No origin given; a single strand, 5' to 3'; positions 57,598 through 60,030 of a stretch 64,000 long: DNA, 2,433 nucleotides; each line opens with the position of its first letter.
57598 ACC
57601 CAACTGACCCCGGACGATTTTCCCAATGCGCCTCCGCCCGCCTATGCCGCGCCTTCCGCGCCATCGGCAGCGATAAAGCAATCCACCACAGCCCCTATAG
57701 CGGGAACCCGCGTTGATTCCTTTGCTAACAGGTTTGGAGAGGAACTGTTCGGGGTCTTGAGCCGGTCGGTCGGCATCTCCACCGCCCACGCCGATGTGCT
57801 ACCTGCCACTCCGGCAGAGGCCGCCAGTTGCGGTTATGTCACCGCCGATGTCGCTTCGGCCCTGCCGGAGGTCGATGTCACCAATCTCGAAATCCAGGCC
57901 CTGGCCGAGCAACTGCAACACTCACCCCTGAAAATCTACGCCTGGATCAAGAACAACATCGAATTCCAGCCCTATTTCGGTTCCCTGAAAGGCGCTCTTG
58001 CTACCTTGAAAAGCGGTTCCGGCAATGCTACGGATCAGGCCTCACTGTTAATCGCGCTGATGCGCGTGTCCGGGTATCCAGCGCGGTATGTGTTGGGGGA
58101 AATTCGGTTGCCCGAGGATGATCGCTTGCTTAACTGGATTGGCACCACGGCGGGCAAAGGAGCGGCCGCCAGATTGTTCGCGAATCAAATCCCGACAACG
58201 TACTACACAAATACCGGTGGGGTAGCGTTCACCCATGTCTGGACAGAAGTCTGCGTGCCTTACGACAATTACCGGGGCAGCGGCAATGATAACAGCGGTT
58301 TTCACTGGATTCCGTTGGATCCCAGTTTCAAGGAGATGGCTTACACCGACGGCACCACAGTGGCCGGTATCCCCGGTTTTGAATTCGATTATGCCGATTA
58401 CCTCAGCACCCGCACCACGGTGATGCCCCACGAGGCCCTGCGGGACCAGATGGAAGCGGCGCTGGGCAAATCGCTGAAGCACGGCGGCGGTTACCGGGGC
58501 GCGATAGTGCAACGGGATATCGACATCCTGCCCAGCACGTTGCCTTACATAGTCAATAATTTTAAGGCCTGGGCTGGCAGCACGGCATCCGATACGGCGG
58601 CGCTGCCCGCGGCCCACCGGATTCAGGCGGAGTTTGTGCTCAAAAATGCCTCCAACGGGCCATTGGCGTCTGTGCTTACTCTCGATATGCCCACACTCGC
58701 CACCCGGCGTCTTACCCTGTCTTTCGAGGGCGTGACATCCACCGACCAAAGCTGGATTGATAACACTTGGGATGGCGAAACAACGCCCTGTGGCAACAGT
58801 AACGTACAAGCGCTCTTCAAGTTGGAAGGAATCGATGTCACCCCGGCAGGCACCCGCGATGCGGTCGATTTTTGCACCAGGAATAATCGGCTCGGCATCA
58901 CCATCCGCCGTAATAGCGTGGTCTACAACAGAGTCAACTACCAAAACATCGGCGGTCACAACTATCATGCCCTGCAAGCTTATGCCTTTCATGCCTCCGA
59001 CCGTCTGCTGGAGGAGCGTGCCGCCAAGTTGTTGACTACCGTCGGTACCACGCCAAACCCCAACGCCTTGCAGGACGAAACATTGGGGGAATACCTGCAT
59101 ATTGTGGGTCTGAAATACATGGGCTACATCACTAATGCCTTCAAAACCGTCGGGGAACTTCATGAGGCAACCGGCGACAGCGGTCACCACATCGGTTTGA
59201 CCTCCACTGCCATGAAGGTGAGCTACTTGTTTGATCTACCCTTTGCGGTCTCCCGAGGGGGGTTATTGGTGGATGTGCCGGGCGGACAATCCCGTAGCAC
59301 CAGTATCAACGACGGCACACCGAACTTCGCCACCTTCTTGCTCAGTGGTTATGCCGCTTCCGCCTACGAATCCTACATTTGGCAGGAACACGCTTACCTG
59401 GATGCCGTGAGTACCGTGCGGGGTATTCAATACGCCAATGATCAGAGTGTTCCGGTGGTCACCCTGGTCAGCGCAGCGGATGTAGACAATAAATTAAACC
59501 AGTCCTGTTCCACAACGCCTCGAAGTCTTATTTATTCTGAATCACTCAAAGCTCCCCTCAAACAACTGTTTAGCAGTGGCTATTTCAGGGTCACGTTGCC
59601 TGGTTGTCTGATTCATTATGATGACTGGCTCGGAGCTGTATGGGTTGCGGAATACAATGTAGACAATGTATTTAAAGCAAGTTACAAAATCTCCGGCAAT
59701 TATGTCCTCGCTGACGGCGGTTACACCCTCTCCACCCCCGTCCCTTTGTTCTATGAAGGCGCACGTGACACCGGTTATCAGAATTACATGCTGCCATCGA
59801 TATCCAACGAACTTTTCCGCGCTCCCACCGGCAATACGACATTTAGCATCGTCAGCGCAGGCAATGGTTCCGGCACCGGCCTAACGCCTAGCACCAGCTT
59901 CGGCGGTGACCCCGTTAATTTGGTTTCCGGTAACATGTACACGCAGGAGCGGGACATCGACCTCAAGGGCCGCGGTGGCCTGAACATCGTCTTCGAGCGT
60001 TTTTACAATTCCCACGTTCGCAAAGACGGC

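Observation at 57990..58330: Transglutaminase-like domain with the catalytic Cys replaced, embedded in the N-terminal region of the Rhs toxin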

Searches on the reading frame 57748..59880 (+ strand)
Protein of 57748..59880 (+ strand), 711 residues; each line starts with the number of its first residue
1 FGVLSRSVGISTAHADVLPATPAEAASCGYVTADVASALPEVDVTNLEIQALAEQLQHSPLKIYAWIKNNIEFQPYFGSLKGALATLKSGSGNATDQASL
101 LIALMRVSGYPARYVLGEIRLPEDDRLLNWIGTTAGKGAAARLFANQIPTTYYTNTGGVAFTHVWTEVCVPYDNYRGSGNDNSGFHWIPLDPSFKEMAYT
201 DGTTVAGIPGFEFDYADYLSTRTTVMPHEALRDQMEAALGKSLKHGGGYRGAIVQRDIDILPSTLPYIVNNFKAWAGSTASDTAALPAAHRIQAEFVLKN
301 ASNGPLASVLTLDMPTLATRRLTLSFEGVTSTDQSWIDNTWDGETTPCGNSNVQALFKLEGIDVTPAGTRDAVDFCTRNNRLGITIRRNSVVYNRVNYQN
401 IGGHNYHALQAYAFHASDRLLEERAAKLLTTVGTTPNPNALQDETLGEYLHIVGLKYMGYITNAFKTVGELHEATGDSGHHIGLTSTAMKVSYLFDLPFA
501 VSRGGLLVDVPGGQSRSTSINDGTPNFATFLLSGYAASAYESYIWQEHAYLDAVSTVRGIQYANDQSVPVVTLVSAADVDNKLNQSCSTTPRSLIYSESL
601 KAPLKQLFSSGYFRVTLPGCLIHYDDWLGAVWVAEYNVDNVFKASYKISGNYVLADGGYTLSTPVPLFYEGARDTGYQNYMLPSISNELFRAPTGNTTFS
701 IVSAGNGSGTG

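Call 8: find_homologous_proteins(query=window:57748-59880:+, max_evalue=0.00001)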
Query window:57748-59880:+ (711 aa): 143 proteins with E <= 0.00001 among 8000 candidates; the best 120 are listed.
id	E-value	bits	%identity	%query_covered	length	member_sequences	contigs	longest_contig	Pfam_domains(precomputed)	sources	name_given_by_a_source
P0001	0.0e+0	1164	72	100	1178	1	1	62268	PF20148.5,PF01841.26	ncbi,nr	ncbi:MAG TPA: transglutaminase domain-containing protein, partial [Gammaproteobacteria bacterium]|nr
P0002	6.5e-171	588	48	92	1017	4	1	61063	PF20148.5,PF01841.26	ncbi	ncbi:MAG: DUF6531 domain-containing protein, partial [Pseudomonadota bacterium]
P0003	1.1e-169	584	58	66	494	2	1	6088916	-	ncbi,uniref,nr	ncbi:hypothetical protein [Methylocaldum marinum]|uniref:hypothetical protein n=1 Tax=Methylocaldum 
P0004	5.6e-166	572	46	92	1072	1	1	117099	PF20148.5,PF01841.26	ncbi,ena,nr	ncbi:MAG: hypothetical protein FD174_2684 [Geobacteraceae bacterium]|nr:MAG: hypothetical protein FD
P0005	5.3e-163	562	44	96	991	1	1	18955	PF20148.5,PF01841.26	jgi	jgi:transglutaminase-like putative cysteine protease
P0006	5.4e-162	559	47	93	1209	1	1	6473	PF20148.5,PF01841.26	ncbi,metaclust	ncbi:MAG: hypothetical protein ACD_75C01126G0001, partial [uncultured bacterium]|metaclust:status=ac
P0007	4.6e-161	556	60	62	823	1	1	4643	PF20148.5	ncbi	-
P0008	1.3e-156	541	45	87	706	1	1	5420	PF01841.26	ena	-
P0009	1.3e-152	528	43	92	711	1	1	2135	PF01841.26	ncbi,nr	ncbi:MAG TPA: transglutaminase-like domain-containing protein, partial [Candidatus Methylomirabilis 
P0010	1.9e-152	527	45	93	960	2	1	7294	PF01841.26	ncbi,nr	ncbi:MAG: hypothetical protein KJ725_18020, partial [Gammaproteobacteria bacterium]|nr:hypothetical 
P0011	2.5e-144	500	42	89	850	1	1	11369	PF01841.26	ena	-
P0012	3.9e-143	496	43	93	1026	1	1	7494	PF20148.5,PF01841.26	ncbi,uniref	ncbi:DUF6531 domain-containing protein, partial [Sulfuricella sp. T08]|uniref:DUF6531 domain-contain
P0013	6.9e-141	489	71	44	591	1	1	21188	PF01841.26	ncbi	-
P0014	2.2e-140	487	40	95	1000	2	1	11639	PF20148.5,PF01841.26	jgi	jgi:hypothetical protein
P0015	8.8e-139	482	43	92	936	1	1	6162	PF01841.26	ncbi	ncbi:MAG: transglutaminase-like domain-containing protein, partial [Candidatus Methylomirabilota bac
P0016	2.9e-138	480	41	89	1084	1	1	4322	PF20148.5,PF01841.26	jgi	jgi:transglutaminase-like putative cysteine protease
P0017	1.8e-137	478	43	89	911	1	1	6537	PF01841.26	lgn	-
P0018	3.6e-136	473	43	87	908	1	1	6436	PF01841.26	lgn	-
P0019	9.3e-135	469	42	92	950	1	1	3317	PF01841.26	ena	-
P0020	1.5e-132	461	55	57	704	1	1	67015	PF01841.26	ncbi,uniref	ncbi:transglutaminase-like domain-containing protein, partial [Methylocaldum sp.]|uniref:transglutam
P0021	1.2e-131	458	41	90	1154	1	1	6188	PF20148.5,PF01841.26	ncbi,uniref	ncbi:DUF6531 domain-containing protein, partial [Chitinivorax sp. B]|uniref:DUF6531 domain-containin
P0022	1.5e-130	455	44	45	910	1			PF01841.26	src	-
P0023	2.7e-129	451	45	74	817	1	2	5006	PF01841.26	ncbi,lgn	-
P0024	3.7e-126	440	40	89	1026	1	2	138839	PF01841.26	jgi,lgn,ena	-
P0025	6.4e-124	433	40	87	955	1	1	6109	PF01841.26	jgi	jgi:transglutaminase-like putative cysteine protease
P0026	3.1e-123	431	41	87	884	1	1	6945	PF01841.26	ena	-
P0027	4.5e-115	404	44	71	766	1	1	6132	PF01841.26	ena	-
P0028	6.4e-113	397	37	93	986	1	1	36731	PF01841.26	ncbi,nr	ncbi:MAG: transglutaminase family protein, partial [Rhodocyclaceae bacterium]|nr:transglutaminase fa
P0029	2.1e-111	392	40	75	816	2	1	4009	PF01841.26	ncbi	ncbi:MAG: transglutaminase domain-containing protein, partial [Pseudomonadota bacterium]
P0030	2.9e-110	388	39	80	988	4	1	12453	PF01841.26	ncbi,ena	-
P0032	7.1e-106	373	39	47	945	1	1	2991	PF01841.26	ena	-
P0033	1.5e-105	372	42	67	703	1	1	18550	PF01841.26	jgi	jgi:transglutaminase-like putative cysteine protease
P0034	1.6e-105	372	39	78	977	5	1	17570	PF01841.26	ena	-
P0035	3.0e-104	368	36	87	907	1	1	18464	PF01841.26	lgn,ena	-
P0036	3.7e-101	358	42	66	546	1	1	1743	PF01841.26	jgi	jgi:transglutaminase-like putative cysteine protease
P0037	1.2e-100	356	36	90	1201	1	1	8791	PF05593.20,PF20148.5,PF01841.26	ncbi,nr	ncbi:MAG: DUF6531 domain-containing protein, partial [Betaproteobacteria bacterium]|nr:DUF6531 domai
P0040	3.1e-91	325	41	64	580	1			PF01841.26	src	-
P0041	2.1e-87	312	39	65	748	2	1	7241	PF01841.26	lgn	-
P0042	4.4e-75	272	44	46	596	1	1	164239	PF01841.26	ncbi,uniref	ncbi:transglutaminase domain-containing protein (plasmid) [Methylomonas sp. 2BW1-5-20]|uniref:transg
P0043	3.8e-69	252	42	48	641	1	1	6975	PF01841.26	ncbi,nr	ncbi:MAG: hypothetical protein M1449_00265 [Candidatus Thermoplasmatota archaeon]|nr:hypothetical pr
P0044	2.2e-64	236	42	44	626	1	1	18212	PF01841.26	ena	-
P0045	1.2e-63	234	48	35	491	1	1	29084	PF01841.26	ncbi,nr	ncbi:MAG: transglutaminase domain-containing protein [Geobacter sp.]|nr:transglutaminase domain-cont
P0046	1.3e-62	230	39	48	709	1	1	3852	PF01841.26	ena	-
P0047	2.3e-60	223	29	85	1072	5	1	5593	PF01841.26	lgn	-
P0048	1.3e-58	217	32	76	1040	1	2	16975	PF01551.30,PF01841.26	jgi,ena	-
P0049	3.0e-58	216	28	89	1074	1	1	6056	PF00877.26,PF01841.26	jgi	jgi:transglutaminase-like putative cysteine protease/cell wall-associated NlpC family hydrolase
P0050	5.1e-58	215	31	88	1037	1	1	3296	PF01551.30,PF01841.26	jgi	-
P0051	5.8e-58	215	29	93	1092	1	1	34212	PF00877.26,PF01841.26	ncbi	-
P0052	1.8e-57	213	30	85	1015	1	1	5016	PF01551.30,PF01841.26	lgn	-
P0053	1.5e-55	207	27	85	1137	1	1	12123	PF00877.26,PF01841.26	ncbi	ncbi:MAG: transglutaminase domain-containing protein [Nitrospirota bacterium]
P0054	5.0e-55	205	30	85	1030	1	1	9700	PF01551.30,PF01841.26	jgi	jgi:murein DD-endopeptidase MepM/ murein hydrolase activator NlpD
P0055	7.8e-55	205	30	87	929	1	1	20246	PF01841.26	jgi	jgi:hypothetical protein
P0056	8.8e-55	204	29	87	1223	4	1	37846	PF01841.26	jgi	jgi:hypothetical protein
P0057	1.2e-54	204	28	85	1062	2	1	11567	PF00877.26,PF01841.26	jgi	-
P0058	4.7e-54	202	50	30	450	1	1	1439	PF01841.26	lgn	-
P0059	6.7e-54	202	29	87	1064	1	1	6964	PF01551.30,PF01841.26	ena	-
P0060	2.2e-53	200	30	88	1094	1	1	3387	PF01841.26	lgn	-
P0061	7.4e-52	195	43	36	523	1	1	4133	PF01841.26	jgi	jgi:transglutaminase-like putative cysteine protease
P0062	1.1e-50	191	45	32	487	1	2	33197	PF01841.26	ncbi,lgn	-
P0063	4.3e-50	189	27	90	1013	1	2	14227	PF01841.26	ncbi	-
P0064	7.0e-50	188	29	88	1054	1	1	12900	PF01551.30,PF01841.26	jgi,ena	-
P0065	8.7e-50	188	28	89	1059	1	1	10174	PF01841.26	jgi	jgi:hypothetical protein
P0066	3.5e-49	186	29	96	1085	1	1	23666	PF01551.30,PF01841.26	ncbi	-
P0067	4.1e-49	186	28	83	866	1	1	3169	PF01841.26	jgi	jgi:hypothetical protein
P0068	4.3e-49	186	31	76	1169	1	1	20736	PF01841.26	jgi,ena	-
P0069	2.3e-48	183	28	87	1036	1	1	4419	PF01841.26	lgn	-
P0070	4.6e-48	182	29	90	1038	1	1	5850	PF01841.26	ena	-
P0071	1.4e-47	181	28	77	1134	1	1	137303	PF00877.26,PF01841.26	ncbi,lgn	-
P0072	2.8e-47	180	28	85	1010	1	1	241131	PF01841.26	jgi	jgi:hypothetical protein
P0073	2.1e-46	177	28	85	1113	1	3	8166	PF05951.19,PF01841.26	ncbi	-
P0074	2.5e-46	177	27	87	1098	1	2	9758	PF08291.17,PF01841.26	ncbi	-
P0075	1.1e-45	174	27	94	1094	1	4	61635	PF00877.26,PF01841.26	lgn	-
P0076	2.2e-45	173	29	89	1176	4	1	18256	PF01841.26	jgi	jgi:transglutaminase-like putative cysteine protease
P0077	3.5e-44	169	27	85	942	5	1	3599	PF00877.26,PF01841.26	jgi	-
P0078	5.0e-44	169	29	73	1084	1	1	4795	PF01841.26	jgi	jgi:hypothetical protein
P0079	5.6e-44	169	27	86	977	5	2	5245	PF01841.26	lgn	-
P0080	1.0e-43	168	28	76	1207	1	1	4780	PF00877.26,PF01841.26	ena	-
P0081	1.0e-43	168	29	77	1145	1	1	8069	PF01841.26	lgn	-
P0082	1.5e-43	167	27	85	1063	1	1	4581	PF01551.30,PF01841.26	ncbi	-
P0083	3.0e-43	166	28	91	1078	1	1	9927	PF01841.26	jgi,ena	-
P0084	5.2e-43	166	27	76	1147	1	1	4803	PF01841.26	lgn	-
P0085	5.8e-43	165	29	85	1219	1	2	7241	PF01841.26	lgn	-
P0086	1.6e-42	164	27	81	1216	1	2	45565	PF14424.13,PF01841.26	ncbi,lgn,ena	-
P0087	2.2e-42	163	28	76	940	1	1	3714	PF01841.26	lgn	-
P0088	4.6e-42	162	28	91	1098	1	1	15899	PF01841.26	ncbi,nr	ncbi:MAG TPA: transglutaminase domain-containing protein, partial [Desulfitobacteriaceae bacterium]|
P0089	7.5e-42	162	27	88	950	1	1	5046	PF01841.26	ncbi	-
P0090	1.2e-41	161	28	87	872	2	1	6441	PF01841.26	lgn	-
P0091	2.7e-41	160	27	82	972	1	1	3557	PF01841.26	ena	-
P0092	7.1e-39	152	28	74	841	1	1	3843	PF01841.26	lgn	-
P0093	1.3e-38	151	48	24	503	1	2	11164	PF01841.26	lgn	-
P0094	1.2e-37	148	27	82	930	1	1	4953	PF01841.26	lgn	-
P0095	1.3e-37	148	28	83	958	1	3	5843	PF01841.26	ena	-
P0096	3.1e-37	146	25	88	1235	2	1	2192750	PF01841.26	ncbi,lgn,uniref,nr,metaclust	ncbi:transglutaminase domain-containing protein [Acetivibrio cellulolyticus]|uniref:transglutaminase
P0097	1.2e-36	145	27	76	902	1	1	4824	PF01841.26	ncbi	ncbi:MAG: transglutaminase domain-containing protein, partial [bacterium]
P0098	1.6e-35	141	30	74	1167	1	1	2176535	PF02369.23,PF01841.26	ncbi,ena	-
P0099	2.9e-34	137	27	74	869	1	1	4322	PF01841.26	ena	-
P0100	5.7e-33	132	30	67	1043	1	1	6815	PF01841.26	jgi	jgi:transglutaminase-like putative cysteine protease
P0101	8.1e-33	132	27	80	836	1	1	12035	PF01841.26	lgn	-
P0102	1.3e-32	131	28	76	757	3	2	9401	PF01841.26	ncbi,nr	ncbi:hypothetical protein KKG61_06915, partial [bacterium]|nr:hypothetical protein [bacterium] MBU24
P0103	1.7e-32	131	30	40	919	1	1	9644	PF01841.26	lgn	-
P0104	3.3e-32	130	27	93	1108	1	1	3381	PF01841.26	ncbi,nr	ncbi:MAG: Ig-like domain-containing protein, partial [Pseudomonadota bacterium]|nr:Ig-like domain-co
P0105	3.4e-31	127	25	82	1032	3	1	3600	PF01841.26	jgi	jgi:transglutaminase-like putative cysteine protease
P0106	5.3e-31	126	32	47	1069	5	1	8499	PF19829.5,PF01841.26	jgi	-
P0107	5.8e-31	126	30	41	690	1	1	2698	PF01841.26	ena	-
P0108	8.0e-31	125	36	27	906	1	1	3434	PF01841.26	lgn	-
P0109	9.0e-31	125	26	75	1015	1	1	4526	PF00877.26,PF01841.26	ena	-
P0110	1.5e-30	124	32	49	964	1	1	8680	PF01841.26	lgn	-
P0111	2.8e-30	123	26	88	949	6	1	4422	PF01841.26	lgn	-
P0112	5.4e-30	123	27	77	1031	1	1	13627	PF01841.26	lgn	-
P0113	1.4e-29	121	28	65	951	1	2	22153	PF01841.26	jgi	jgi:transglutaminase-like putative cysteine protease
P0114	5.5e-29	119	27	85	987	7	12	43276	PF01841.26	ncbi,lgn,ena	-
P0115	2.7e-28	117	28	65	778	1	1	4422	PF01841.26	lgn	-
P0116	3.4e-28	117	27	75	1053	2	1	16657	PF15523.11,PF01841.26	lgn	-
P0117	3.9e-28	116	26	73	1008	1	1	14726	PF01841.26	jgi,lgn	jgi:hypothetical protein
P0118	5.9e-28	116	29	68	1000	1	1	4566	PF01841.26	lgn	-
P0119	6.9e-28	116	26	84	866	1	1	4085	PF01841.26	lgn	-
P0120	8.4e-28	115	35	41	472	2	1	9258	PF01841.26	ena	-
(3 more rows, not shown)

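Call 27: search_protein_families(library=pfam, proteins=[P0086, P0116, P0106, P0073, P0074, P0048, P0049, P0098], max_evalue=0.001)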
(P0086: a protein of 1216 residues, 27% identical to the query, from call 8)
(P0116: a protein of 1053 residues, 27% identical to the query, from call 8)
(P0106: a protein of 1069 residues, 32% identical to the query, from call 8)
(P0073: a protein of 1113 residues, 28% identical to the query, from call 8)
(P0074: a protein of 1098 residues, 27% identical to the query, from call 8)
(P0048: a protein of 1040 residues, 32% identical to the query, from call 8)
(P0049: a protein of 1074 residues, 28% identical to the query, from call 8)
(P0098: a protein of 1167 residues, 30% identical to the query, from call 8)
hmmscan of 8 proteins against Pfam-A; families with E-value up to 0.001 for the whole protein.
P0086 (1216 aa): 2 families
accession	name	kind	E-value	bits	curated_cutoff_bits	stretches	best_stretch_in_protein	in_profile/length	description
PF01841.26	Transglut_core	-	1.1e-15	58.3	23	1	242-385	9-108/108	Transglutaminase-like superfamily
PF14424.12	Toxin-deaminase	-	1.9e-11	44.8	29.6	1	1156-1210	84-140/146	The BURPS668_1122 family of deaminases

P0116 (1053 aa): 2 families
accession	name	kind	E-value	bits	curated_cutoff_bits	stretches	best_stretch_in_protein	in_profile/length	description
PF01841.26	Transglut_core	-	5e-14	52.9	23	1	284-419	17-108/108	Transglutaminase-like superfamily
PF15523.11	Ntox16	-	2.1e-10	41.1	25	1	962-1043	2-82/85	Novel toxin 16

P0106 (1069 aa): 2 families
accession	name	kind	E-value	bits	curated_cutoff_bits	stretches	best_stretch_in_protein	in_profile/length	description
PF19829.4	DUF6310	-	7.5e-19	68.4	27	1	939-1051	7-118/126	Family of unknown function (DUF6310)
PF01841.26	Transglut_core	-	4.6e-14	53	23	1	269-416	5-108/108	Transglutaminase-like superfamily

P0073 (1113 aa): 2 families
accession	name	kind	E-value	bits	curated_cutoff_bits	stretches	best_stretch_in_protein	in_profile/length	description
PF01841.26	Transglut_core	-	1.7e-15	57.7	23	1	292-438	5-108/108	Transglutaminase-like superfamily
PF05951.18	Peptidase_M15_2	-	9.6e-06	25.8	27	1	996-1103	45-147/153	Bacterial protein of unknown function (DUF882)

P0074 (1098 aa): 2 families
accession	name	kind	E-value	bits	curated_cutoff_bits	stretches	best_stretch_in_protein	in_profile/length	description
PF01841.26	Transglut_core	-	1.2e-15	58.1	23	1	285-433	3-108/108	Transglutaminase-like superfamily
PF08291.16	Peptidase_M15_3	-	7.2e-06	26.5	23.2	1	1008-1086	42-108/108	Peptidase M15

P0048 (1040 aa): 2 families
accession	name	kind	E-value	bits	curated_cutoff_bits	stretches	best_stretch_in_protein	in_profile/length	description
PF01551.29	Peptidase_M23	-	3e-14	53.4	28.7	1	910-1031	2-96/96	Peptidase family M23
PF01841.26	Transglut_core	-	1.6e-13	51.3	23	1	273-408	19-108/108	Transglutaminase-like superfamily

P0049 (1074 aa): 2 families
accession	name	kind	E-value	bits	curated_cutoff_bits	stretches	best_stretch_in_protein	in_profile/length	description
PF01841.26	Transglut_core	-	2e-17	63.9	23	1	255-403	5-108/108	Transglutaminase-like superfamily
PF00877.26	NLPC_P60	-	4.7e-11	43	23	1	902-1007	1-93/105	NlpC/P60 family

P0098 (1167 aa): 2 families
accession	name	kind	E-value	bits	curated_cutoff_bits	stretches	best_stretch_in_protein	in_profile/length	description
PF01841.26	Transglut_core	-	4.2e-13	50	23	1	216-349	19-108/108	Transglutaminase-like superfamily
PF02369.22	Big_1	-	3.5e-10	40.3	34.9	1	836-884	20-65/93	Bacterial Ig-like domain (group 1)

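Call 28: predict_structure(alignment_id=A1)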
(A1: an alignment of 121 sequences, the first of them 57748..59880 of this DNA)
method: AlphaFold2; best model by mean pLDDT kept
length: 711 residues; sequences in the alignment: 121
mean_pLDDT: 89.2   pTM: 0.89
mean pLDDT of the five models: 89.2, 89.2, 88.6, 88.0, 87.8
residues with pLDDT >= 90: 535; 70-90: 97; 50-70: 46; < 50: 33
segments of 3 or more residues with pLDDT < 50: 1-10, 691-711
pLDDT, mean of each block of 10 residues (from residue 1): 41 71 94 94 96 95 97 98 98 98 98 98 97 98 98 97 98 67 89 96 95 97 94 97 91 94 96 97 97 98 97 98 97 88 79 97 95 93 97 95 94 95 92 85 94 97 97 97 92 74 85 95 97 97 89 93 96 96 90 90 91 93 91 94 89 65 70 61 54 42 35 28
secondary structure, 60 per line:
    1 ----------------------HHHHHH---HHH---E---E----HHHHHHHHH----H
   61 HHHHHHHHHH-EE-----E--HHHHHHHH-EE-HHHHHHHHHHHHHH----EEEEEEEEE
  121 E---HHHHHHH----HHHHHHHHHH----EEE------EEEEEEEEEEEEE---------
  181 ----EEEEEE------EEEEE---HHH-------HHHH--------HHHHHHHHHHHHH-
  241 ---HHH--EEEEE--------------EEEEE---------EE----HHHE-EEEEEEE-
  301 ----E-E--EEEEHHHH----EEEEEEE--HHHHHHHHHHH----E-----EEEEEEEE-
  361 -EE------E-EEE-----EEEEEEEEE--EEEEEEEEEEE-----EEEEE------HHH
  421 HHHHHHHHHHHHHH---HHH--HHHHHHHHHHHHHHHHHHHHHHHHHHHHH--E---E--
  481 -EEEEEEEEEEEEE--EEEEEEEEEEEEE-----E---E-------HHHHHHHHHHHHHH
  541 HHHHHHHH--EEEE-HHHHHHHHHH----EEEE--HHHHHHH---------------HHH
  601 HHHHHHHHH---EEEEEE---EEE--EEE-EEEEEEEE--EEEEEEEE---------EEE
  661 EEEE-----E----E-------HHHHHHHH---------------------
elements in order (helices of 4 or more, strands of 3 or more residues): H23-28 H47-55 H60-70 H82-89 H94-107 E112-121 H125-131 H136-145 E150-152 E159-171 E185-190 E197-201 H215-218 H227-239 E249-253 E268-272 E293-299 E310-313 H314-317 E322-328 H331-341 E352-359 E372-374 E380-388 E391-401 E407-411 H418-434 H443-471 E482-494 E497-509 H527-548 E551-554 H556-565 E570-573 H576-582 H598-609 E613-618 E622-624 E627-629 E631-638 E641-648 E658-664 H683-690
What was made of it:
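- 58348..59817 (+): Conserved module of about 490 aa (beta-sandwich-like sheets plus long helical hairpins). It packs against the TGase domain and has no solved structural relative. The whole 711 aa gives pTM 0.89 (call 28).
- On Transglutaminase-like superfamily (Pfam PF01841, Transglut_core): Ala94 starts helix 94-107, His163 lies in strand 159-171 and Asp191 follows strand 185-190 (call 28).
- Checked: That is the transglutaminase/papain-type layout (call 28).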
